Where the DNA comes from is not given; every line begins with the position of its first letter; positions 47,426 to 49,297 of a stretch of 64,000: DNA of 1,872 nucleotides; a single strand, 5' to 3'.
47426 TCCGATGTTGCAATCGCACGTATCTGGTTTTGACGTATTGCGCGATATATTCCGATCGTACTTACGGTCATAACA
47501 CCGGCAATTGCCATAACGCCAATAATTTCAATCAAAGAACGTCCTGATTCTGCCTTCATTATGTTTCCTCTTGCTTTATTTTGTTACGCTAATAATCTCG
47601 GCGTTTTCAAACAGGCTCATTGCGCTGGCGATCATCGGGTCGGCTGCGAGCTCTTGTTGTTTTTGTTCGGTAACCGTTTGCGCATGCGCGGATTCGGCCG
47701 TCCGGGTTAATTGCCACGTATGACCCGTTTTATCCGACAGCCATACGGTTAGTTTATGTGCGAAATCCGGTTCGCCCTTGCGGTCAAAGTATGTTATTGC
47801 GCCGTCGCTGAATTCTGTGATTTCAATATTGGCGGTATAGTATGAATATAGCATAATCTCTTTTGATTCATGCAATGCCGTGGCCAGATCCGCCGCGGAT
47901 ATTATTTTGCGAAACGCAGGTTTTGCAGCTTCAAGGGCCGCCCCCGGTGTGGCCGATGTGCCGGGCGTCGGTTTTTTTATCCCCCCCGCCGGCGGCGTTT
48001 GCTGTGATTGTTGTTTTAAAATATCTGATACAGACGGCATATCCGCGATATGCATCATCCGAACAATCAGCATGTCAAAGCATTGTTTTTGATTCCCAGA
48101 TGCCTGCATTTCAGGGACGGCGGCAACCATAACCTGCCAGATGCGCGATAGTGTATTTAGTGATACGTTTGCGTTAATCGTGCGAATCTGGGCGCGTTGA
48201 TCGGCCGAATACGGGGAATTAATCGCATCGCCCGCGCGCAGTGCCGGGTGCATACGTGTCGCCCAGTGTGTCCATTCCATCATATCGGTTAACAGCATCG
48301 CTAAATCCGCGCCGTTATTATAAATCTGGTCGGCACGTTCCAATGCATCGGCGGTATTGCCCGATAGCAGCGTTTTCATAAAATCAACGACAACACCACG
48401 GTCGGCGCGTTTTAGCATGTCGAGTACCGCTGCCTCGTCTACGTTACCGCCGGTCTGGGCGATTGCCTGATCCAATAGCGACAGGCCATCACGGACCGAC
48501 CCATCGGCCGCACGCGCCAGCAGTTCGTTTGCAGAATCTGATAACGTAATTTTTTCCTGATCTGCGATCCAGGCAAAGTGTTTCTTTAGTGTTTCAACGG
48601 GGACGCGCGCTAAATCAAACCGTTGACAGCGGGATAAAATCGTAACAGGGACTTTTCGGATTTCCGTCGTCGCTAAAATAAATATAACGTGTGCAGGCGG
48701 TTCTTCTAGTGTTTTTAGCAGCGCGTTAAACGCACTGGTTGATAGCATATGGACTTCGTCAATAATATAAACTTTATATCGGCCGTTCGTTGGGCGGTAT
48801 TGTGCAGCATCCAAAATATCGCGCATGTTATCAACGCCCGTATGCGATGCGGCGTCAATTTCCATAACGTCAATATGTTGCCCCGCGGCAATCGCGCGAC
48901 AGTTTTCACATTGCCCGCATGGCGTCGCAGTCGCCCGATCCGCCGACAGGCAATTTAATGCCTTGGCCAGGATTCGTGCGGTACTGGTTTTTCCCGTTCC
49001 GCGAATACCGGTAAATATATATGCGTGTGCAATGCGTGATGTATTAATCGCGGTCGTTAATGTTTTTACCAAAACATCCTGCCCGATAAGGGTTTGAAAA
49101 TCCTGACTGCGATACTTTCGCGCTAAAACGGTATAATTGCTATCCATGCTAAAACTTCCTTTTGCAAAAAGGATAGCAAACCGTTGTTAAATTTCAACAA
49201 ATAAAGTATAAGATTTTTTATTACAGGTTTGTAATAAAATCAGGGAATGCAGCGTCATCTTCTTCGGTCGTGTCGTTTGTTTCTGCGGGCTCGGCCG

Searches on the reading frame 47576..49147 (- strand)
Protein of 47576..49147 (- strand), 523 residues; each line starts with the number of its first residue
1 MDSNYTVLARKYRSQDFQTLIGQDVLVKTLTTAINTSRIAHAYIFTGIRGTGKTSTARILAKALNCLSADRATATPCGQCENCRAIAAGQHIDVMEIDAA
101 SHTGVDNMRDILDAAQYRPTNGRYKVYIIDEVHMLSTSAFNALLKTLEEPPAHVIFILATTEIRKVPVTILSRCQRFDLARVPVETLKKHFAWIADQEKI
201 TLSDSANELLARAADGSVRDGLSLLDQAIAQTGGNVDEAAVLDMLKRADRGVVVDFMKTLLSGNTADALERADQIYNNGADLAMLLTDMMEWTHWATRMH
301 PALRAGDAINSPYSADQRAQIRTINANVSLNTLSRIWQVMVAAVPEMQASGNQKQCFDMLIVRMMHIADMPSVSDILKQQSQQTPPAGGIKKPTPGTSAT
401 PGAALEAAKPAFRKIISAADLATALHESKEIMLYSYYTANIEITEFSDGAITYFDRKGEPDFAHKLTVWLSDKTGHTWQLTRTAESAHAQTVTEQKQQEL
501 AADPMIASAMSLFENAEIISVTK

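Call 96: search_protein_families(library=pfam, proteins=[window:47576-49147:-], max_evalue=0.001)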
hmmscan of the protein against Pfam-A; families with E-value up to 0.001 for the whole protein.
window:47576-49147:- (523 aa): 10 families
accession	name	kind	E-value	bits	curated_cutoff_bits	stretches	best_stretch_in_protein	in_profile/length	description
PF13177.12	DNA_pol3_delta2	-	3.1e-45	154.5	27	1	23-181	2-159/161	DNA polymerase III, delta subunit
PF12169.13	DNA_pol3_gamma3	-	4.1e-29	101.6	24.4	1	236-379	1-142/143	DNA polymerase III subunits gamma and tau domain III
PF22608.2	DNAX_ATPase_lid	-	5.6e-17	61.7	27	1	188-234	3-49/49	DNA polymerase III clamp loader subunit, ATPase lid domain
PF00004.35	AAA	-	3.9e-13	50.4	21.2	1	44-176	2-125/131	ATPase family associated with various cellular activities (AAA)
PF12362.13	DUF3646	-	4.5e-10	40.2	30.2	1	418-521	4-114/114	DNA polymerase III gamma and tau subunits C terminal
PF13604.12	AAA_30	-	4e-07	30.4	27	1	42-157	20-122/191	AAA domain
PF13401.12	AAA_22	-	6.8e-07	30.1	27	1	43-164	8-127/130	AAA domain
PF13245.12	AAA_19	-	2.1e-05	25.2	25.1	1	33-157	4-123/134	AAA domain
PF07728.20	AAA_5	-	3.8e-05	24.2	22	1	44-151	3-94/139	AAA domain (dynein-related subfamily)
PF05496.18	RuvB_N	-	0.00045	20.5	27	0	13-76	2-67/159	Holliday junction DNA helicase RuvB P-loop domain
